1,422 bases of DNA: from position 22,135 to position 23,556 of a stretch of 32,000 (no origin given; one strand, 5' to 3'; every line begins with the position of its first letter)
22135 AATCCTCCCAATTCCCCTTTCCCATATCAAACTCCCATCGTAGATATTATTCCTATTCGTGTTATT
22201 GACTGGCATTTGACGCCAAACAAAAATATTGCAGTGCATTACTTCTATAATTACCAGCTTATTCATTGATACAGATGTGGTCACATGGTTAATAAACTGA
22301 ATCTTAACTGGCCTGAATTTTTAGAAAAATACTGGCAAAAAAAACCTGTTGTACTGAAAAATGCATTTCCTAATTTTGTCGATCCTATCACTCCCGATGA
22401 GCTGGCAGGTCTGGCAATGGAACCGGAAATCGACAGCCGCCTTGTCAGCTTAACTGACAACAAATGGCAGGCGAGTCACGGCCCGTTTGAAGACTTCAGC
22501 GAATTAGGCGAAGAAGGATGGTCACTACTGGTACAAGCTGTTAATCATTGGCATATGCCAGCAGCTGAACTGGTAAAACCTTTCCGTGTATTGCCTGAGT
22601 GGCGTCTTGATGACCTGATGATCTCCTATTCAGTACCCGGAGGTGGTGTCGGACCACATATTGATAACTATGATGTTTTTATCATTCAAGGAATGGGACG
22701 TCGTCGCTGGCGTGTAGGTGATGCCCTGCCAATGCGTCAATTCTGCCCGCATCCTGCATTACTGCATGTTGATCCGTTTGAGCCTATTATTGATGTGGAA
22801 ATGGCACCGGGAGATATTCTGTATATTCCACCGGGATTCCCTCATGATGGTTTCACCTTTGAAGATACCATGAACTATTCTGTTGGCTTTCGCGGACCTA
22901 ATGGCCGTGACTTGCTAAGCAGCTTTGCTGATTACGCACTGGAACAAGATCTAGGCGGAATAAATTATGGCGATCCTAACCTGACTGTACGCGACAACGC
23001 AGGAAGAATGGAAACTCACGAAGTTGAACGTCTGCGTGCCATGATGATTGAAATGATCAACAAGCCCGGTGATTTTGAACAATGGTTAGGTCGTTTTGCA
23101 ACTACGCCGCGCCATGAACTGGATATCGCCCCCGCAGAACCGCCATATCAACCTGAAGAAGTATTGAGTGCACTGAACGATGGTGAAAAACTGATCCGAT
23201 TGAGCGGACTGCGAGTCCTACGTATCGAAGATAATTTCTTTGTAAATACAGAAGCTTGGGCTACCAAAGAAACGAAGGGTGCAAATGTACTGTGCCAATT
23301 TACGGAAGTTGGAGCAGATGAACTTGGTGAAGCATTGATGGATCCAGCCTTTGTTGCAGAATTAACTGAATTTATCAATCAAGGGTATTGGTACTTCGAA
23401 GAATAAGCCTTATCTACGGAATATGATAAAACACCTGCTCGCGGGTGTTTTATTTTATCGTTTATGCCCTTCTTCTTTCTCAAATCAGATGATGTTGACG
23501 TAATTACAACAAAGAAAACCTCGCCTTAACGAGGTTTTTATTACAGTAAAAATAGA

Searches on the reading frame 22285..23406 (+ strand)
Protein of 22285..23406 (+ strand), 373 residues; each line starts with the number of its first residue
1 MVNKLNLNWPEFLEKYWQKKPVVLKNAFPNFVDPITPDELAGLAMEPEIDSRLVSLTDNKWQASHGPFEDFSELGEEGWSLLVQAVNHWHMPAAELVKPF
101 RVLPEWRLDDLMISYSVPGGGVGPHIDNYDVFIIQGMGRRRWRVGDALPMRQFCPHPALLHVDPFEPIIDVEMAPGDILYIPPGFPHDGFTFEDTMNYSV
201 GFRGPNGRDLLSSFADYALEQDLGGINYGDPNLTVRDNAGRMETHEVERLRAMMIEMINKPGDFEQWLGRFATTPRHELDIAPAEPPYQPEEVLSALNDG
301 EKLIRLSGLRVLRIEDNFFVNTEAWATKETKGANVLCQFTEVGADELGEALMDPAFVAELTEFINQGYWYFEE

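Call 10: search_protein_families(library=pfam, proteins=[window:22285-23406:+], max_evalue=0.01)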
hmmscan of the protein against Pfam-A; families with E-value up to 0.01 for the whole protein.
window:22285-23406:+ (373 aa): 2 families
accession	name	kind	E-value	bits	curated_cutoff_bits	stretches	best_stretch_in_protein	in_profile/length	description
PF08007.18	JmjC_2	-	1.8e-39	134.6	22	1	95-210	1-127/127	JmjC domain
PF20514.4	ROXA-like_wH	-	1e-22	80.7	22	1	257-370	2-119/119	ROXA-like winged helix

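Call 15: find_encoding_contigs(protein=window:22285-23406:+, flank=10000, max_places=10)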
Protein window:22285-23406:+ (373 aa): no gene with exactly this product is on record in the collection.

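Call 29: find_related_loci(query=window:22285-23406:+, collection=genome_contigs, flank=10000)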
Query window:22285-23406:+ (373 aa) in genome_contigs; peptide patterns used: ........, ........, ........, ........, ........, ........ (x = any residue, [..] = any of these).
591 stretches matched a pattern; 571 encode a relative of the query (tblastn E <= 1e-3); the best 80 are kept; 80 distinct loci.
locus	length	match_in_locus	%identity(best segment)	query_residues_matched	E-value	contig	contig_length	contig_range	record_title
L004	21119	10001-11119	99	1-373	0e+0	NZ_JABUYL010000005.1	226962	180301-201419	Proteus sp. FME41 NODE_5_length_226962_cov_225.056, whole genome shotgun sequence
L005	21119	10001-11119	97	1-373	0e+0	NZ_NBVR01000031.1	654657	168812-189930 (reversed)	Proteus alimentorum strain 08MAS0041 scaffold7, whole genome shotgun sequence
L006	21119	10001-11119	95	1-373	0e+0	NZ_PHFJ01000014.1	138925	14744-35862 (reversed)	Proteus penneri strain ATCC 33519 Scaffold13_1, whole genome shotgun sequence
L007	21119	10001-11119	91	1-373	0e+0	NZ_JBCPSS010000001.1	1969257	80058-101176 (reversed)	Providencia sp. Je.9.19 NODE_1_length_1969257_cov_33.661404, whole genome shotgun sequence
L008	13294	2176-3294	90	1-373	0e+0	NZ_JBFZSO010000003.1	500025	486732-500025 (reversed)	Morganella morganii strain fly-389 NODE_3_length_500025_cov_144.427202, whole genome shotgun sequence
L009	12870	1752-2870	90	1-373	0e+0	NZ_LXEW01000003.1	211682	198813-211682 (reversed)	Providencia heimbachae ATCC 35613 Sequence00003, whole genome shotgun sequence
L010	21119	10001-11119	91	1-373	0e+0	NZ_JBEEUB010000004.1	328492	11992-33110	Proteus hauseri strain fly-1077 contig00004, whole genome shotgun sequence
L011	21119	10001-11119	90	1-373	0e+0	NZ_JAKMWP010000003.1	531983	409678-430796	Morganella morganii subsp. sibonii strain DSM 14850 Contig_3, whole genome shotgun sequence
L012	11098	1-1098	91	8-373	0e+0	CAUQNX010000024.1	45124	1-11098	MAG TPA_asm: uncultured Moellerella sp. isolate ERR9968724_bin.2_MetaWRAP_v1.3_MAG genome assembly, contig: ERZ21615822.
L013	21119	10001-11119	89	1-373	0e+0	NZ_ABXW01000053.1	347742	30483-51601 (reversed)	Providencia alcalifaciens DSM 30120 P_alcalifaciens-1.0_Cont139.1, whole genome shotgun sequence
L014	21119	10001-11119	88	1-373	0e+0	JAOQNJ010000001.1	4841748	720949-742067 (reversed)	Providencia alcalifaciens strain BIGb0506 Ga0494987_01, whole genome shotgun sequence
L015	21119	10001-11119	95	1-373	0e+0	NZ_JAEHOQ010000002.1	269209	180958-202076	Proteus vulgaris strain PR00166 PR00166_c0002, whole genome shotgun sequence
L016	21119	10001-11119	87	1-373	0e+0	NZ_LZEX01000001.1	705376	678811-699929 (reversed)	Morganella psychrotolerans strain DI-3 CFSAN046808_c_DI-3_1, whole genome shotgun sequence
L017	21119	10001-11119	90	1-373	0e+0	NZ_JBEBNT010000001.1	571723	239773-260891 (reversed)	MAG: Providencia sp. isolate T1.bin.162 NODE_15_length_571723_cov_241.432417, whole genome shotgun sequence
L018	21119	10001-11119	87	1-373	0e+0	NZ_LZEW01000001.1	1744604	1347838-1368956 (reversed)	Morganella psychrotolerans strain DSM 17886 CFSAN046807_c_P101_1, whole genome shotgun sequence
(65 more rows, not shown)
